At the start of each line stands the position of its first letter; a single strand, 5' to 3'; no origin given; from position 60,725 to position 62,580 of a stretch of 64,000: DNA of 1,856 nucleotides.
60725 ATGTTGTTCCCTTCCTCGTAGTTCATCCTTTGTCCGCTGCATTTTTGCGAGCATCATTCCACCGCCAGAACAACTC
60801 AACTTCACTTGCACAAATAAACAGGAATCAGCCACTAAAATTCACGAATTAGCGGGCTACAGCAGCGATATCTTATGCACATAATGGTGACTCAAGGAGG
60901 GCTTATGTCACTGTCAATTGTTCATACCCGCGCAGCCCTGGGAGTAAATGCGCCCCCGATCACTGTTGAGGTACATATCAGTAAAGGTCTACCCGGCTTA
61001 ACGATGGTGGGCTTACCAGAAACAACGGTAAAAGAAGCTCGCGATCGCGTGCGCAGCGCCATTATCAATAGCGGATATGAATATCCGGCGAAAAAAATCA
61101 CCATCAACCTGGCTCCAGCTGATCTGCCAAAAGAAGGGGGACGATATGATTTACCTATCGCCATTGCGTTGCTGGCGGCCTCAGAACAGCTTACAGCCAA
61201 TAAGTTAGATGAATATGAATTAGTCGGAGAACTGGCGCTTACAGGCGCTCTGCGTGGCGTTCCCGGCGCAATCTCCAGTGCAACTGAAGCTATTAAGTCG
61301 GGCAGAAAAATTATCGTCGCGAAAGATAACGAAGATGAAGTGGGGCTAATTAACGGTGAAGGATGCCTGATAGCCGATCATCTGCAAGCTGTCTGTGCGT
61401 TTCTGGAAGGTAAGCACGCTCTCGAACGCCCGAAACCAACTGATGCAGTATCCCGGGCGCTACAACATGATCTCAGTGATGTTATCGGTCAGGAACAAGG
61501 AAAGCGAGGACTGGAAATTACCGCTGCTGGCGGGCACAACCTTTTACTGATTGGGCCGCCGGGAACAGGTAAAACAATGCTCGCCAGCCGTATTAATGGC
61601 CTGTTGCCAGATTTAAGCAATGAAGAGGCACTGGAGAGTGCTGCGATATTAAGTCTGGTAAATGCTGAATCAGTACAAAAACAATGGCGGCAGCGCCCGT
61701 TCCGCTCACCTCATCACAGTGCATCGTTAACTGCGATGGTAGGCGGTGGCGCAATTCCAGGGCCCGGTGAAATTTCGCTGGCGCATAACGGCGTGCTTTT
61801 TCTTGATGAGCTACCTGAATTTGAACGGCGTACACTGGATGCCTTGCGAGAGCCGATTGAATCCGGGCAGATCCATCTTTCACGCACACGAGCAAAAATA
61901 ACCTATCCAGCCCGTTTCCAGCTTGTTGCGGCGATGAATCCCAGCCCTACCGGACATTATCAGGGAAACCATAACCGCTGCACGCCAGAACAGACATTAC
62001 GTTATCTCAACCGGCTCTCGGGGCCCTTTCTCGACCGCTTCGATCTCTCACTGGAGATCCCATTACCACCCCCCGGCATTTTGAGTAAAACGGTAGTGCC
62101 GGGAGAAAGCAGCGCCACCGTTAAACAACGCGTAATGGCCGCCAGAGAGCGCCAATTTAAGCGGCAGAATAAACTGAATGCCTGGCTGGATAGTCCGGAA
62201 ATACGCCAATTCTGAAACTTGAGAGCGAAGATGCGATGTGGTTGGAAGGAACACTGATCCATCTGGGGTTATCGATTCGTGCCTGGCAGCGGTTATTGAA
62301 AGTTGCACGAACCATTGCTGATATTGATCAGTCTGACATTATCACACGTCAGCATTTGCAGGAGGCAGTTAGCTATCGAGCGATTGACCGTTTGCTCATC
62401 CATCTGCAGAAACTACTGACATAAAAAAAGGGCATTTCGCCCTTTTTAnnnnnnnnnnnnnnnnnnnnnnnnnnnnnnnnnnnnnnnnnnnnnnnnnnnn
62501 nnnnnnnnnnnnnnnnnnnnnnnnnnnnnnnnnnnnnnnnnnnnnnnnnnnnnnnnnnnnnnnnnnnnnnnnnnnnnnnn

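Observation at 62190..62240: yifB/comM reading frame broken by an apparent single-nucleotide frameshift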

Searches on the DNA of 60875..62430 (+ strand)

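Call 3: search_dna_similar(query=window:60875-62430:+, collection=ecoli_genomes, mode=near, max_rows=30)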
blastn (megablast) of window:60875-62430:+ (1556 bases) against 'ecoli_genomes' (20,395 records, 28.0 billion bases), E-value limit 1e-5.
Records with a match: 5426; places in all: 5463; records where one place covers at least 80% of the query: 5423.
Genomes with a match: 5426 of 5426; with a place that covers at least 80% of the query: 5423. Places per genome that has any: lowest 1, median 1, highest 2. On chromosomes: 5462 places; on plasmids: 1.
Best place of each record, by identity: >=99% 1943; 95-99% 3483.
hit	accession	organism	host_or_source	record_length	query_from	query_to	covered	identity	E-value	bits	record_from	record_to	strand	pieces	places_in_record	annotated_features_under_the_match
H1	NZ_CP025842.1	Escherichia coli strain 720632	Homo sapiens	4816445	1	1556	100%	99.9%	0e+0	2868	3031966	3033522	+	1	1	yifB: YifB family Mg chelatase-like AAA ATPase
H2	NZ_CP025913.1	Escherichia coli strain 203740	Homo sapiens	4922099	1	1556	100%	99.9%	0e+0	2868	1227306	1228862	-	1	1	yifB: YifB family Mg chelatase-like AAA ATPase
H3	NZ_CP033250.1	Escherichia coli strain ECCHD184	chicken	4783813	1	1556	100%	99.9%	0e+0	2868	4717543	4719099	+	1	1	yifB: YifB family Mg chelatase-like AAA ATPase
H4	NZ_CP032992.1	Escherichia coli strain W5-6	Jin River water W5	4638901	1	1556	100%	99.9%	0e+0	2868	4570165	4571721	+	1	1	yifB: YifB family Mg chelatase-like AAA ATPase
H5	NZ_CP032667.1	Escherichia coli str. K-12 substr. MG1655 strain K-12 ...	Laboratory strain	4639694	1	1556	100%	99.9%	0e+0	2868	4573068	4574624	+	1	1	yifB: YifB family Mg chelatase-like AAA ATPase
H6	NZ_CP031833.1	Escherichia coli strain 2452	Homo sapiens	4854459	1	1556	100%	99.9%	0e+0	2868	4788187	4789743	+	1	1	yifB: YifB family Mg chelatase-like AAA ATPase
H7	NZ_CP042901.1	Escherichia coli strain CFSAN061762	missing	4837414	1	1556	100%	99.9%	0e+0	2868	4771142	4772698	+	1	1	yifB: YifB family Mg chelatase-like AAA ATPase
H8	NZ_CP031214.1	Escherichia coli strain C600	Homo sapiens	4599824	1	1556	100%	99.9%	0e+0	2868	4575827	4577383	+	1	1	yifB: YifB family Mg chelatase-like AAA ATPase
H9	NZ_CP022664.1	Escherichia coli strain FORC 064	cucumber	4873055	1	1556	100%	99.9%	0e+0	2868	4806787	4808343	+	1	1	yifB: YifB family Mg chelatase-like AAA ATPase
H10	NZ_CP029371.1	Escherichia coli strain C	cow's milk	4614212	1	1556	100%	99.9%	0e+0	2868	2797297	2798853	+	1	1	yifB: YifB family Mg chelatase-like AAA ATPase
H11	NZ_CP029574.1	Escherichia coli strain DA33133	Homo sapiens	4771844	1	1556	100%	99.9%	0e+0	2868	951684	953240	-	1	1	yifB: YifB family Mg chelatase-like AAA ATPase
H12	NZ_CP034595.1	Escherichia coli strain WCHEC035053S1G0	missing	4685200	1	1556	100%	99.9%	0e+0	2868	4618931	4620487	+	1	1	yifB: YifB family Mg chelatase-like AAA ATPase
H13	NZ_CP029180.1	Escherichia coli strain H9Ecoli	Homo sapiens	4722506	1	1556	100%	99.9%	0e+0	2868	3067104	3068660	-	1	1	yifB: YifB family Mg chelatase-like AAA ATPase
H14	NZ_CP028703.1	Escherichia coli strain ME8067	Laboratory strain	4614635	1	1556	100%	99.9%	0e+0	2868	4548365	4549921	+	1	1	yifB: YifB family Mg chelatase-like AAA ATPase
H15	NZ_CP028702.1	Escherichia coli strain J53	Laboratory strain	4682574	1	1556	100%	99.9%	0e+0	2868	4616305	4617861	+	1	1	yifB: YifB family Mg chelatase-like AAA ATPase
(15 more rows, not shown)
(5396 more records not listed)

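Call 5: get_annotated_region(hit=H5, flank=3000)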
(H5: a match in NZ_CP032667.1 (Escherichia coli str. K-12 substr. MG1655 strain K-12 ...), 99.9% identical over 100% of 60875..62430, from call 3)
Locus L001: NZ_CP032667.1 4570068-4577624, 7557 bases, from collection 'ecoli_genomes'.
description: Escherichia coli str. K-12 substr. MG1655 strain K-12 chromosome, complete genome
organism: Escherichia coli str. K-12 substr. MG1655 strain K-12 substr. MG1655 (NCBI taxid 511145)
replicon: chromosome; assembly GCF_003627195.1
host: -; source: Laboratory strain; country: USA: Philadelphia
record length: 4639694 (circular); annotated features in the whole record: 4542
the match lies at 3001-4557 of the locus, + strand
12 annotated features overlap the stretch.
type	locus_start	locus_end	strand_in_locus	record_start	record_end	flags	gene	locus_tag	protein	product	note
CDS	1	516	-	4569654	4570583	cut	ilvE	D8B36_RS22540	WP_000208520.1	branched-chain-amino-acid transaminase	-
CDS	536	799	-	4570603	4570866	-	ilvM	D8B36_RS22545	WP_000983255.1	acetolactate synthase 2 small subunit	-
CDS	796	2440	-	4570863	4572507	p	ilvG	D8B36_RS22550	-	acetolactate synthase 2 catalytic subunit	frameshifted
CDS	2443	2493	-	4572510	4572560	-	ilvX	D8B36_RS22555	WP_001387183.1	peptide IlvX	-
CDS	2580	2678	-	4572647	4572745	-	ilvL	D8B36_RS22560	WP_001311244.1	ilv operon leader peptide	-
CDS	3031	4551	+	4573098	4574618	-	yifB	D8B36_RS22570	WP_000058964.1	YifB family Mg chelatase-like AAA ATPase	-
CDS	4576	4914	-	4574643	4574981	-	maoP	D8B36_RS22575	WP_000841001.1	macrodomain Ori organization protein MaoP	-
CDS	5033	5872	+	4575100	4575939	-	hdfR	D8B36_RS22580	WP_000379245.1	HTH-type transcriptional regulator HdfR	-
tRNA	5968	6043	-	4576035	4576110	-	-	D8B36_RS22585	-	tRNA-Trp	-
tRNA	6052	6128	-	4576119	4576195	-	-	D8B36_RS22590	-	tRNA-Asp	-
rRNA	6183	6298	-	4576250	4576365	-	rrf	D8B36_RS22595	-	5S ribosomal RNA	-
rRNA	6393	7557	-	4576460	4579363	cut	-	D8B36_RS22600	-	23S ribosomal RNA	-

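Call 13: search_dna_similar(query=window:62185-62244:+, collection=ecoli_genomes, mode=near, max_rows=15)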
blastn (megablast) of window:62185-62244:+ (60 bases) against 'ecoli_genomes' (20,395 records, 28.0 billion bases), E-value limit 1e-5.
Records with a match: 3529; places in all: 3534; records where one place covers at least 80% of the query: 3527.
Genomes with a match: 3529 of 5426; with a place that covers at least 80% of the query: 3527. Places per genome that has any: lowest 1, median 1, highest 2. On chromosomes: 3534 places; on plasmids: 0.
Best place of each record, by identity: 95-99% 3388; 90-95% 141.
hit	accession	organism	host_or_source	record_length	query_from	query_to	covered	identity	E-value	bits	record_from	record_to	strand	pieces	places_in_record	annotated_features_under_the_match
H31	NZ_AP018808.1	Escherichia coli strain E2865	Bos taurus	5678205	1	60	100%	98.4%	8e-21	106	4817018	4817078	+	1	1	yifB: YifB family Mg chelatase-like AAA ATPase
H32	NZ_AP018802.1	Escherichia coli strain E2863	Bos taurus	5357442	1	60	100%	98.4%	8e-21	106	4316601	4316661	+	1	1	yifB: YifB family Mg chelatase-like AAA ATPase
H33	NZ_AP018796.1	Escherichia coli strain E2855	Bos taurus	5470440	1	60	100%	98.4%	8e-21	106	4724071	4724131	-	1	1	yifB: YifB family Mg chelatase-like AAA ATPase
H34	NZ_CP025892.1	Escherichia coli strain 503025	Homo sapiens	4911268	1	60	100%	98.4%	8e-21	106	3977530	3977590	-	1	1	yifB: YifB family Mg chelatase-like AAA ATPase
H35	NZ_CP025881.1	Escherichia coli strain 503440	Homo sapiens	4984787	1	60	100%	98.4%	8e-21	106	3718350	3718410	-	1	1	yifB: YifB family Mg chelatase-like AAA ATPase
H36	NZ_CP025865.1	Escherichia coli strain 504211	Homo sapiens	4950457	1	60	100%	98.4%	8e-21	106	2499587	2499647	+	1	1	yifB: YifB family Mg chelatase-like AAA ATPase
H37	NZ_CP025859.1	Escherichia coli strain 504239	Homo sapiens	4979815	1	60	100%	98.4%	8e-21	106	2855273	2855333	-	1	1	yifB: YifB family Mg chelatase-like AAA ATPase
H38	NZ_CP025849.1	Escherichia coli strain 600468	Homo sapiens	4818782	1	60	100%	98.4%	8e-21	106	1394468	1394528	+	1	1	yifB: YifB family Mg chelatase-like AAA ATPase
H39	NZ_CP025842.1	Escherichia coli strain 720632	Homo sapiens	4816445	1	60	100%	98.4%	8e-21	106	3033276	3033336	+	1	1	yifB: YifB family Mg chelatase-like AAA ATPase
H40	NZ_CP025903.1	Escherichia coli strain 300709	Homo sapiens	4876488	1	60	100%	98.4%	8e-21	106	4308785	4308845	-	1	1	hypothetical protein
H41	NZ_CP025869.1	Escherichia coli strain 503829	Homo sapiens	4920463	1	60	100%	98.4%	8e-21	106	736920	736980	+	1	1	yifB: YifB family Mg chelatase-like AAA ATPase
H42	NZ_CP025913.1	Escherichia coli strain 203740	Homo sapiens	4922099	1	60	100%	98.4%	8e-21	106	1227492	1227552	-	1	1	yifB: YifB family Mg chelatase-like AAA ATPase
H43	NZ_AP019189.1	Escherichia coli strain M217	Homo sapiens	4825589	1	60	100%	98.4%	8e-21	106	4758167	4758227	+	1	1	yifB: YifB family Mg chelatase-like AAA ATPase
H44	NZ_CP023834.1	Escherichia coli strain 4/2-1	Homo sapiens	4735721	1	60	100%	98.4%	8e-21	106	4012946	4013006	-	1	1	yifB: YifB family Mg chelatase-like AAA ATPase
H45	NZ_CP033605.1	Escherichia coli O157:H7 strain TR01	Cattle carcass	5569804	1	60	100%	98.4%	8e-21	106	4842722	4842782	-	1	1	yifB: YifB family Mg chelatase-like AAA ATPase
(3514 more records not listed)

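Call 33: search_dna_similar(query=window:62100-62330:+, collection=ecoli_genomes, mode=near, rows=spread, max_rows=14)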
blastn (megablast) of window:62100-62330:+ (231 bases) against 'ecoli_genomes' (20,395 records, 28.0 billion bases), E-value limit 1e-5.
Records with a match: 5426; places in all: 5433; records where one place covers at least 80% of the query: 5425.
Genomes with a match: 5426 of 5426; with a place that covers at least 80% of the query: 5425. Places per genome that has any: lowest 1, median 1, highest 2. On chromosomes: 5432 places; on plasmids: 1.
Best place of each record, by identity: >=99% 2845; 95-99% 597; 90-95% 1984.
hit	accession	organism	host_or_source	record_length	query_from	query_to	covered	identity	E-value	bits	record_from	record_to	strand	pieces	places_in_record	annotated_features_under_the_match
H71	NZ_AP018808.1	Escherichia coli strain E2865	Bos taurus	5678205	1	231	100%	99.6%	5e-115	422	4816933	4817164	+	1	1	yifB: YifB family Mg chelatase-like AAA ATPase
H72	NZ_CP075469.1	Escherichia coli strain NT1W22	pig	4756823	1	231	100%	99.6%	5e-115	422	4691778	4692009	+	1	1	yifB: YifB family Mg chelatase-like AAA ATPase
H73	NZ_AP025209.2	Escherichia coli strain 2017.06.04CC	Homo sapiens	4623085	1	231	100%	99.6%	5e-115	422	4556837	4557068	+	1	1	yifB: YifB family Mg chelatase-like AAA ATPase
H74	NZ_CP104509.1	Escherichia coli strain E2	Poultry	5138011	1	231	100%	99.6%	5e-115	422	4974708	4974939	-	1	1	yifB: YifB family Mg chelatase-like AAA ATPase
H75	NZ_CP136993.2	Escherichia coli strain HH35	Pre-treated sample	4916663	1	231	100%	99.6%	5e-115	422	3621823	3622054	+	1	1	yifB: YifB family Mg chelatase-like AAA ATPase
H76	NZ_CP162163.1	Escherichia coli strain STS63-1-E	Pre-washed mixed salad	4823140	1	231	100%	99.6%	5e-115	422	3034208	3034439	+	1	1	yifB: YifB family Mg chelatase-like AAA ATPase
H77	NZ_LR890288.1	Escherichia coli strain MSB1_1A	Homo sapiens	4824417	1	231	100%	99.6%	5e-115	422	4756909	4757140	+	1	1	yifB: YifB family Mg chelatase-like AAA ATPase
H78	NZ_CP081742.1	Escherichia coli strain CX15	-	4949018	1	231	100%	97.8%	2e-108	399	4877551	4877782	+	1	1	yifB: YifB family Mg chelatase-like AAA ATPase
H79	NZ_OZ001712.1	Escherichia coli strain JEB8 MIAE 10523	sewage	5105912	1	231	100%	96.1%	1e-101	377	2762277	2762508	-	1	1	yifB: YifB family Mg chelatase-like AAA ATPase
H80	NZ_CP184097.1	Escherichia coli strain AZ 186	Homo sapiens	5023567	1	231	100%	94.8%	1e-96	361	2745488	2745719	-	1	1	yifB: YifB family Mg chelatase-like AAA ATPase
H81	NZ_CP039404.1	Escherichia coli strain 377323_2f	Homo sapiens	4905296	1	231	100%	94.4%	5e-95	355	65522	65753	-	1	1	yifB: YifB family Mg chelatase-like AAA ATPase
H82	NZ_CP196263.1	Escherichia coli strain AH21F008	Homo sapiens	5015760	1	231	100%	94.4%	5e-95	355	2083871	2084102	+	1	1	yifB: YifB family Mg chelatase-like AAA ATPase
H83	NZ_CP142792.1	Escherichia coli strain SX48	Sheep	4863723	2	231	100%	94.8%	4e-96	359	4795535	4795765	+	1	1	yifB: YifB family Mg chelatase-like AAA ATPase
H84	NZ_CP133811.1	Escherichia coli strain EC2001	food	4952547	105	231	55%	99.2%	3e-57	230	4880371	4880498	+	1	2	hypothetical protein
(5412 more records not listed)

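Call 34: get_annotated_region(hit=H84, flank=3000)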
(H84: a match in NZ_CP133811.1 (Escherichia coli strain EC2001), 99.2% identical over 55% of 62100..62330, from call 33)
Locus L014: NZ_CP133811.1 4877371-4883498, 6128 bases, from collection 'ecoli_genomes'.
description: Escherichia coli strain EC2001 chromosome, complete genome
organism: Escherichia coli strain EC2001 (NCBI taxid 562)
replicon: chromosome; assembly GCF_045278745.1
host: -; source: food; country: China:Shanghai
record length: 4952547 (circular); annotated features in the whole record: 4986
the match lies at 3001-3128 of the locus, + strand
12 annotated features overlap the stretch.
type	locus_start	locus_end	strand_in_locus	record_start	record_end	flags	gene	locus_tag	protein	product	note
CDS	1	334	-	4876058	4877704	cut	ilvG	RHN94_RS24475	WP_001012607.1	acetolactate synthase 2 catalytic subunit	-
CDS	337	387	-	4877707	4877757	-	ilvX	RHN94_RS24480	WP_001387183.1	peptide IlvX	-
CDS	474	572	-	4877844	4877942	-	ilvL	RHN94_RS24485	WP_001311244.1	ilv operon leader peptide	-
CDS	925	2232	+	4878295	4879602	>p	-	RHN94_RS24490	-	YifB family Mg chelatase-like AAA ATPase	incomplete; partial in the middle of a contig; missing C-terminus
CDS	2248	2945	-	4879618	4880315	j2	-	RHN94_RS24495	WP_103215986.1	IS1-like element IS1A family transposase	programmed frameshift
CDS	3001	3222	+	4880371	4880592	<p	-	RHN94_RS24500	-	hypothetical protein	incomplete; partial in the middle of a contig; missing N-terminus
CDS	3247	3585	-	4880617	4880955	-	maoP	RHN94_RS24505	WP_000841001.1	macrodomain Ori organization protein MaoP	-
CDS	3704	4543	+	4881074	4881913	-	hdfR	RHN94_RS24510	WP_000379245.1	HTH-type transcriptional regulator HdfR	-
tRNA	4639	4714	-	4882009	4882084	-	-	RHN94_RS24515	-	tRNA-Trp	-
tRNA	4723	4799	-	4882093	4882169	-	-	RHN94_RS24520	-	tRNA-Asp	-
rRNA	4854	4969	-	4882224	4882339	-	rrf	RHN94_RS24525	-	5S ribosomal RNA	-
rRNA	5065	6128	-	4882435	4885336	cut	-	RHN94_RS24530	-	23S ribosomal RNA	-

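Call 35: get_annotated_region(hit=H81, flank=100)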
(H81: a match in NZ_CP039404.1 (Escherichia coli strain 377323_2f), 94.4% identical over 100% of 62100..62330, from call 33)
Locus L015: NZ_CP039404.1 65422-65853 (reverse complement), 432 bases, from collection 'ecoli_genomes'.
description: Escherichia coli strain 377323_2f chromosome, complete genome
organism: Escherichia coli strain 377323_2f (NCBI taxid 562)
replicon: chromosome; assembly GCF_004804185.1
host: Homo sapiens; source: feces; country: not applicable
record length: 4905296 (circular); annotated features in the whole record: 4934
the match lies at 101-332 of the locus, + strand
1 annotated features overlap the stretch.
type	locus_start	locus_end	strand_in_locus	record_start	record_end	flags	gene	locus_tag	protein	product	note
CDS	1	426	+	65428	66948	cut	yifB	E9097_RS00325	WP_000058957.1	YifB family Mg chelatase-like AAA ATPase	-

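Call 36: get_annotated_region(hit=H79, flank=100)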
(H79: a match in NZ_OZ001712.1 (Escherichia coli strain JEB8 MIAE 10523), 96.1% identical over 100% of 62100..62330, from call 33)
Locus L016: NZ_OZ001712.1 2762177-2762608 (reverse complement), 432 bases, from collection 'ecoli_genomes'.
description: Escherichia coli strain JEB8 MIAE 10523 chromosome c1, complete sequence
organism: Escherichia coli strain JEB8 MIAE 10523 (NCBI taxid 562)
replicon: chromosome; assembly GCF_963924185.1
host: -; source: sewage; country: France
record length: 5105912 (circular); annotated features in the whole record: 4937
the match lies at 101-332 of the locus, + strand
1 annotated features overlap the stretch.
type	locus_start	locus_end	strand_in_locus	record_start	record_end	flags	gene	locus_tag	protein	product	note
CDS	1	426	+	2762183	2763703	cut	yifB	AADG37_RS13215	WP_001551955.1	YifB family Mg chelatase-like AAA ATPase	-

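Call 37: get_annotated_region(hit=H78, flank=100)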
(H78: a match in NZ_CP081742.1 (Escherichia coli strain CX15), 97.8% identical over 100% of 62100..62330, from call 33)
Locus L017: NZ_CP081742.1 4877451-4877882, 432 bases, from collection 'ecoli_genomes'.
description: Escherichia coli strain CX15 chromosome, complete genome
organism: Escherichia coli strain CX15 (NCBI taxid 562)
replicon: chromosome; assembly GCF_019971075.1
host: -; source: -; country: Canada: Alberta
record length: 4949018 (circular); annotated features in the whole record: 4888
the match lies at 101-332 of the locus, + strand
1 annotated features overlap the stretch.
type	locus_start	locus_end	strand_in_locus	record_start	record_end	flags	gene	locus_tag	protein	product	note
CDS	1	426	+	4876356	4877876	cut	yifB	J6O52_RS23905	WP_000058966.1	YifB family Mg chelatase-like AAA ATPase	-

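Call 43: search_dna_similar(query=window:62199-62231:+, collection=ecoli_genomes, mode=near, max_evalue=10, max_rows=10)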
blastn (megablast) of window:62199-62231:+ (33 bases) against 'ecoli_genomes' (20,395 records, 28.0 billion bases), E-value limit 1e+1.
No match.

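Call 44: search_dna_similar(query=L001:4325-4358:+, collection=ecoli_genomes, mode=near, max_evalue=10, max_rows=3)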
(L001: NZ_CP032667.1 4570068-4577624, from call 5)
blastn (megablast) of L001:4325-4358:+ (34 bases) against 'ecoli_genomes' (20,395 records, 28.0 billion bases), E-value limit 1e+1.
Records with a match: 3098; places in all: 3102; records where one place covers at least 80% of the query: 3098.
Genomes with a match: 3098 of 5426; with a place that covers at least 80% of the query: 3098. Places per genome that has any: lowest 1, median 1, highest 2. On chromosomes: 3102 places; on plasmids: 0.
Best place of each record, by identity: >=99% 3098.
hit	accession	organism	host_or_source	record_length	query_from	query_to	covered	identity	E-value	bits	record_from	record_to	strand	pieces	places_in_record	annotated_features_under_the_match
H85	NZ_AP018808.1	Escherichia coli strain E2865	Bos taurus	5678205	1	34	100%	100.0%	1e-8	64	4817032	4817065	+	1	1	yifB: YifB family Mg chelatase-like AAA ATPase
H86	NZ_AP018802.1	Escherichia coli strain E2863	Bos taurus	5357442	1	34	100%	100.0%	1e-8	64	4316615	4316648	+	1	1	yifB: YifB family Mg chelatase-like AAA ATPase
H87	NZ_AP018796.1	Escherichia coli strain E2855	Bos taurus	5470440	1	34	100%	100.0%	1e-8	64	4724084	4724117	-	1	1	yifB: YifB family Mg chelatase-like AAA ATPase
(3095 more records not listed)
